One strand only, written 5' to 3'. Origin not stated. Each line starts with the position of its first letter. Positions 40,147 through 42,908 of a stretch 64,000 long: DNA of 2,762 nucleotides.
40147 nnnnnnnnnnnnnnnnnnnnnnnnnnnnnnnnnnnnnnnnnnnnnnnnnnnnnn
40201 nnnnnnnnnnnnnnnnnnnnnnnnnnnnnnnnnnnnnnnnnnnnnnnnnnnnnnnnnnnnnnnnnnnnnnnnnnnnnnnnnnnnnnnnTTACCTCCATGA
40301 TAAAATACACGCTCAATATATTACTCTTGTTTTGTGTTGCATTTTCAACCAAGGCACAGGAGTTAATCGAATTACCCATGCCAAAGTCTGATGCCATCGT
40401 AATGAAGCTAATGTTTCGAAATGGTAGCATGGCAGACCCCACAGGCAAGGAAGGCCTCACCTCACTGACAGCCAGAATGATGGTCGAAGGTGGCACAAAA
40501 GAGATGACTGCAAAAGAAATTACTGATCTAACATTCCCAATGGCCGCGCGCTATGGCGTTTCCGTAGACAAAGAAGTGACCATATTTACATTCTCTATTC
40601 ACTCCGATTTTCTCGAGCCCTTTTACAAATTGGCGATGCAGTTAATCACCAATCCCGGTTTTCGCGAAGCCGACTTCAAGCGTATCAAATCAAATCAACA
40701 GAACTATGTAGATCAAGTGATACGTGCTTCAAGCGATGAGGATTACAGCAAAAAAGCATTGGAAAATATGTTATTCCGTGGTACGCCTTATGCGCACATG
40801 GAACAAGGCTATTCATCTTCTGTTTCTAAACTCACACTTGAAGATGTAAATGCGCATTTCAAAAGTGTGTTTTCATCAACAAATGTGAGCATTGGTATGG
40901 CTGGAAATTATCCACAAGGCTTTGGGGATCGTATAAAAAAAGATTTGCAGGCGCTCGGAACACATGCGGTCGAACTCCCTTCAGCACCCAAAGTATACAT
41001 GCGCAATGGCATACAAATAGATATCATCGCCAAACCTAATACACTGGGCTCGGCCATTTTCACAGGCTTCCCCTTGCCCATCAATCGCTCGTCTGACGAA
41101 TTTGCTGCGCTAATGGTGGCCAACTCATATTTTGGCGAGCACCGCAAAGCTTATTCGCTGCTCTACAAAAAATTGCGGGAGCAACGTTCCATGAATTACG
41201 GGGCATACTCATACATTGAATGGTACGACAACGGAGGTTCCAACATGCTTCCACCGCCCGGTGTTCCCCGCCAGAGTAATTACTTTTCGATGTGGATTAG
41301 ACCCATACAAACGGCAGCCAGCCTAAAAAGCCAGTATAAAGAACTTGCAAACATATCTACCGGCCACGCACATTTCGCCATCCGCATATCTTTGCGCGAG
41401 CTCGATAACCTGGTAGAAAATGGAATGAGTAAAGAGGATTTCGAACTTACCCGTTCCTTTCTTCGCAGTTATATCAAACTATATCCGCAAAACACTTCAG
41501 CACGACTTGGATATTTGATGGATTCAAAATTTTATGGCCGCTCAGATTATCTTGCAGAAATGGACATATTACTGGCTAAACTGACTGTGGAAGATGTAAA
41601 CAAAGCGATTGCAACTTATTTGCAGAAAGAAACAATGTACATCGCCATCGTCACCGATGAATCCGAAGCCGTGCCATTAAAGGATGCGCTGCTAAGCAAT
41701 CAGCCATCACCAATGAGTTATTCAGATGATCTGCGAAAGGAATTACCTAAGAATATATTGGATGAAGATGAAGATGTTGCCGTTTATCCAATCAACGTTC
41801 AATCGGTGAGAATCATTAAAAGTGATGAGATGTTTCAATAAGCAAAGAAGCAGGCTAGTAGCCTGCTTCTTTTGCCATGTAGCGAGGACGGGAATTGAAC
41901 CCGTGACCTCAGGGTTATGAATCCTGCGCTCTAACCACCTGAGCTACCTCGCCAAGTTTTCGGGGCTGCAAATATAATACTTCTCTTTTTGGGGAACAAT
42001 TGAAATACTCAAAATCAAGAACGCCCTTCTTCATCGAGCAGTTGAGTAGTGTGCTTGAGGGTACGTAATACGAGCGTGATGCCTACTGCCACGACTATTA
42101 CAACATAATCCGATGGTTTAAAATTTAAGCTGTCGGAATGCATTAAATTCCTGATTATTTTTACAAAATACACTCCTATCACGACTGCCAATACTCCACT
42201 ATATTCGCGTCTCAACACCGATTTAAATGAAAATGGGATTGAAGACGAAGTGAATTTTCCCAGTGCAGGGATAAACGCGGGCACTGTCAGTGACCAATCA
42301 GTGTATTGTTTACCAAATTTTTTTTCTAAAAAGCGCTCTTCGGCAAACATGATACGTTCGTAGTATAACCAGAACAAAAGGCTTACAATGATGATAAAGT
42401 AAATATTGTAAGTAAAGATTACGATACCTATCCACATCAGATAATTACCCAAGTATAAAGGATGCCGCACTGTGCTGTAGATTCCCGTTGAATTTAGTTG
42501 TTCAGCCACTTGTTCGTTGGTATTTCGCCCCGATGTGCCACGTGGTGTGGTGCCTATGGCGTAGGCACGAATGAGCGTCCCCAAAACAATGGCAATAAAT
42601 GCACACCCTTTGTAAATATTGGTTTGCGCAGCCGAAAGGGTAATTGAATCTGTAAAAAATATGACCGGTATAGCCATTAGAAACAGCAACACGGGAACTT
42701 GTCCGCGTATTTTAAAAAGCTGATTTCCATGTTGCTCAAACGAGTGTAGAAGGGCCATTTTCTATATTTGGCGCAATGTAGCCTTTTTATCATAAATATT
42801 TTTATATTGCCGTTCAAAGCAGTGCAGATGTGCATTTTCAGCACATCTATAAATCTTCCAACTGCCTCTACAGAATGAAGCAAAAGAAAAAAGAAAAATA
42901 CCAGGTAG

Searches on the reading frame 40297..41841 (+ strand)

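Call 70: search_protein_families(library=pfam, proteins=[window:40297-41841:+], max_evalue=0.0001)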
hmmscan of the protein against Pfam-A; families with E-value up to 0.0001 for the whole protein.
window:40297-41841:+ (514 aa): 2 families
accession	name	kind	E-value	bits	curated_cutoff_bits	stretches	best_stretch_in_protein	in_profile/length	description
PF05193.26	Peptidase_M16_C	-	4.8e-13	49.8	23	1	178-312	1-135/181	Peptidase M16 inactive domain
PF00675.25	Peptidase_M16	-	9.3e-09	35.8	22.3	1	35-164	14-140/149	Insulinase (Peptidase family M16)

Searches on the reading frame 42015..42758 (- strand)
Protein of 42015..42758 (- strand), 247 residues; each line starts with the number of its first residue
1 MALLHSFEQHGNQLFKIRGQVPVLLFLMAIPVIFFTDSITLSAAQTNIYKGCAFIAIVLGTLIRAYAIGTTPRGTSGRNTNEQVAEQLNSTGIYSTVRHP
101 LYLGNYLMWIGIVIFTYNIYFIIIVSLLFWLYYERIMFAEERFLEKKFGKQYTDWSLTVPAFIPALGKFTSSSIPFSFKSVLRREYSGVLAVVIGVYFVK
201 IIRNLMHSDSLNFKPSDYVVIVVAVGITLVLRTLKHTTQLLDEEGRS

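Call 70: search_protein_families(library=pfam, proteins=[window:42015-42758:-], max_evalue=0.0001)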
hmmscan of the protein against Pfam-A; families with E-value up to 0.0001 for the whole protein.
window:42015-42758:- (247 aa): 3 families
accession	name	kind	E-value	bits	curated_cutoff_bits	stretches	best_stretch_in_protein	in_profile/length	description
PF04191.18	PEMT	-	3.1e-11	44.1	25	1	83-151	37-105/105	Phospholipid methyltransferase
PF06966.17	DUF1295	-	1.1e-07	32.1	20.4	1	22-152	95-222/235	Protein of unknown function (DUF1295)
PF04140.19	ICMT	-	1.1e-06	29.5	24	1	56-144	4-93/95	Isoprenylcysteine carboxyl methyltransferase (ICMT) family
